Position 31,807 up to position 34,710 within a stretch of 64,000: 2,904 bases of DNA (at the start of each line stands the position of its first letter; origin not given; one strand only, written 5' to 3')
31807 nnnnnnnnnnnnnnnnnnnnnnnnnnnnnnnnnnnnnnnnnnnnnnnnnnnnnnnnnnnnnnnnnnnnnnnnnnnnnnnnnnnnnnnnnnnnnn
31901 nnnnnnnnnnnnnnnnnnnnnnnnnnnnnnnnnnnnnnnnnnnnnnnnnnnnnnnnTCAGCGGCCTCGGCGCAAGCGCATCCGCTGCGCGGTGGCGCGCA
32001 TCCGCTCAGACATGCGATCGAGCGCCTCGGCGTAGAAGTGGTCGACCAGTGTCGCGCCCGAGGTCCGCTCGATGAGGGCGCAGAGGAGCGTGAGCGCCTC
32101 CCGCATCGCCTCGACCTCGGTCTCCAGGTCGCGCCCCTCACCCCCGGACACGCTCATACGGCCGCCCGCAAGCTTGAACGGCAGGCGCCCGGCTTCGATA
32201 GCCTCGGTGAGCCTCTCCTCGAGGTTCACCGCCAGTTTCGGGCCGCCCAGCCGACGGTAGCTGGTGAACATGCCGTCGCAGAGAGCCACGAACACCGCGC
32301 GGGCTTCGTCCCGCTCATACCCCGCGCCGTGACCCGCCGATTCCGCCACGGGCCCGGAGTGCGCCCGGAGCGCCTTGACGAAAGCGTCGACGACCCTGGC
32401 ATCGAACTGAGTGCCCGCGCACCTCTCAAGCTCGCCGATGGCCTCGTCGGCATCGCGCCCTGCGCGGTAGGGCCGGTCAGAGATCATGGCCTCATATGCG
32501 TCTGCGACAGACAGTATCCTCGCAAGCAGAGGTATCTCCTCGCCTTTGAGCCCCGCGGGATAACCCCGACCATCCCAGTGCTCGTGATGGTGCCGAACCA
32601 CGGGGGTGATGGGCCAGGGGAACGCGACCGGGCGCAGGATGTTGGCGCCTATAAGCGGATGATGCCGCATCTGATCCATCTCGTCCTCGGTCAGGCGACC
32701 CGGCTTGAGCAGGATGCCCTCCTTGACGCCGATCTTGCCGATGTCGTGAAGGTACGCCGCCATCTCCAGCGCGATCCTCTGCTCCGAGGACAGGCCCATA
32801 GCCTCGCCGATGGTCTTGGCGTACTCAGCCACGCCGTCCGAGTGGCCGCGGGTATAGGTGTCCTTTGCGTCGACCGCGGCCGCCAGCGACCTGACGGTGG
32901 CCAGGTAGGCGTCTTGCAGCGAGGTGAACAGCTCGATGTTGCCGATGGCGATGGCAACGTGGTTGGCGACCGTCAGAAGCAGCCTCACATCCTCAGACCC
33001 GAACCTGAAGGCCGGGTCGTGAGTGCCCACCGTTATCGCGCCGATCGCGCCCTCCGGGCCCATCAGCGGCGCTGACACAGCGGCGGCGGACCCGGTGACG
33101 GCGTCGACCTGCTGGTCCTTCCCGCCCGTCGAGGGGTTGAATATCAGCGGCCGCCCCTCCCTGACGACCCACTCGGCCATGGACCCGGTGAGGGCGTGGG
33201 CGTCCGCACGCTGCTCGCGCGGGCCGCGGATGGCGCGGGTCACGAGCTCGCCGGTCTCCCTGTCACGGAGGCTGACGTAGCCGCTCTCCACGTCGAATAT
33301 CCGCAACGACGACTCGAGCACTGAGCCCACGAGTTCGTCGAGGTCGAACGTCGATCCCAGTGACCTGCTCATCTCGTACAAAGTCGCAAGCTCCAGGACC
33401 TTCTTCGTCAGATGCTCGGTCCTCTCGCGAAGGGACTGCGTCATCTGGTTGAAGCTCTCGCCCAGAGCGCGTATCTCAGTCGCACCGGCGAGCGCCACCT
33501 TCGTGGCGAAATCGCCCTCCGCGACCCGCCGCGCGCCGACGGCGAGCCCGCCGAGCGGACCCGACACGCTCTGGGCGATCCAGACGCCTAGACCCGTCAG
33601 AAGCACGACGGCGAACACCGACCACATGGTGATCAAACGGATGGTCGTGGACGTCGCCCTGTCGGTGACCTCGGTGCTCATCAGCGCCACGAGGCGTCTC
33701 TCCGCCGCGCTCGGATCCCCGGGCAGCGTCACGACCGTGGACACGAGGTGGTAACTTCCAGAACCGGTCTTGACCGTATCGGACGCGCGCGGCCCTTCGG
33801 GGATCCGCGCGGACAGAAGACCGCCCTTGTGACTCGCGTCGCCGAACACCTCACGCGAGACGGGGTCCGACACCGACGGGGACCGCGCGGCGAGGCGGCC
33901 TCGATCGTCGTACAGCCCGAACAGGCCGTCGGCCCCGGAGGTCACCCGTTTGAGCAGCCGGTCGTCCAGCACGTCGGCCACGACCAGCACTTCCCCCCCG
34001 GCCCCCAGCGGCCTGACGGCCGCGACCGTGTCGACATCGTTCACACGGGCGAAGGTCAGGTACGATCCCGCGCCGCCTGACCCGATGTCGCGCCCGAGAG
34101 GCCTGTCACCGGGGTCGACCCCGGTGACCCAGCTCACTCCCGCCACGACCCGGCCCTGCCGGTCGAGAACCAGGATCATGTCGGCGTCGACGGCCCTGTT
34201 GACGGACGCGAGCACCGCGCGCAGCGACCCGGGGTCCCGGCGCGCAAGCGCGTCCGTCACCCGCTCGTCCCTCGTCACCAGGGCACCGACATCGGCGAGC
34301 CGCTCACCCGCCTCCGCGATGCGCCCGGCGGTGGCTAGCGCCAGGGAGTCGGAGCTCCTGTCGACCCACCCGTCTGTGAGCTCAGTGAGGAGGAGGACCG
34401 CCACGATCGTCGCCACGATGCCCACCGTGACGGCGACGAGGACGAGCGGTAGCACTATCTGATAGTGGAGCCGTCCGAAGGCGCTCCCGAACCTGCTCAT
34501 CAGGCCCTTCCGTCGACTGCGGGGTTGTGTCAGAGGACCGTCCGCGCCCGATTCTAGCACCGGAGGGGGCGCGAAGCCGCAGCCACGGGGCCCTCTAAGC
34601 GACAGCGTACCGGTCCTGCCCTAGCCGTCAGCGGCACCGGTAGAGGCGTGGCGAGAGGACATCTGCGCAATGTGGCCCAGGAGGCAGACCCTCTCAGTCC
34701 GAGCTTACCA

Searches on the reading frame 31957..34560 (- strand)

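Call 93: search_protein_families(library=pfam, proteins=[window:31957-34560:-], max_evalue=0.00001)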
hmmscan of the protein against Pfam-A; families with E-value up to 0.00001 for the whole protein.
window:31957-34560:- (867 aa): 6 families
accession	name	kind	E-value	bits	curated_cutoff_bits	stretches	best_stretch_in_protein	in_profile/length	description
PF13487.12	HD_5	-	8.9e-39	133.4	27.2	1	560-723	4-170/170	HD domain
PF01966.28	HD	-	9e-24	84.4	22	1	572-692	3-116/116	HD domain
PF13185.12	GAF_2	-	3.9e-16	59.9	28.6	1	406-539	3-135/136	GAF domain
PF00672.30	HAMP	-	5.4e-13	49.5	25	1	327-379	1-53/53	HAMP domain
PF13492.12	GAF_3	-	1e-10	42.5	27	1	406-541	1-129/129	GAF domain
PF01590.32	GAF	-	1.9e-10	41.8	22.4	1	406-539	1-133/133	GAF domain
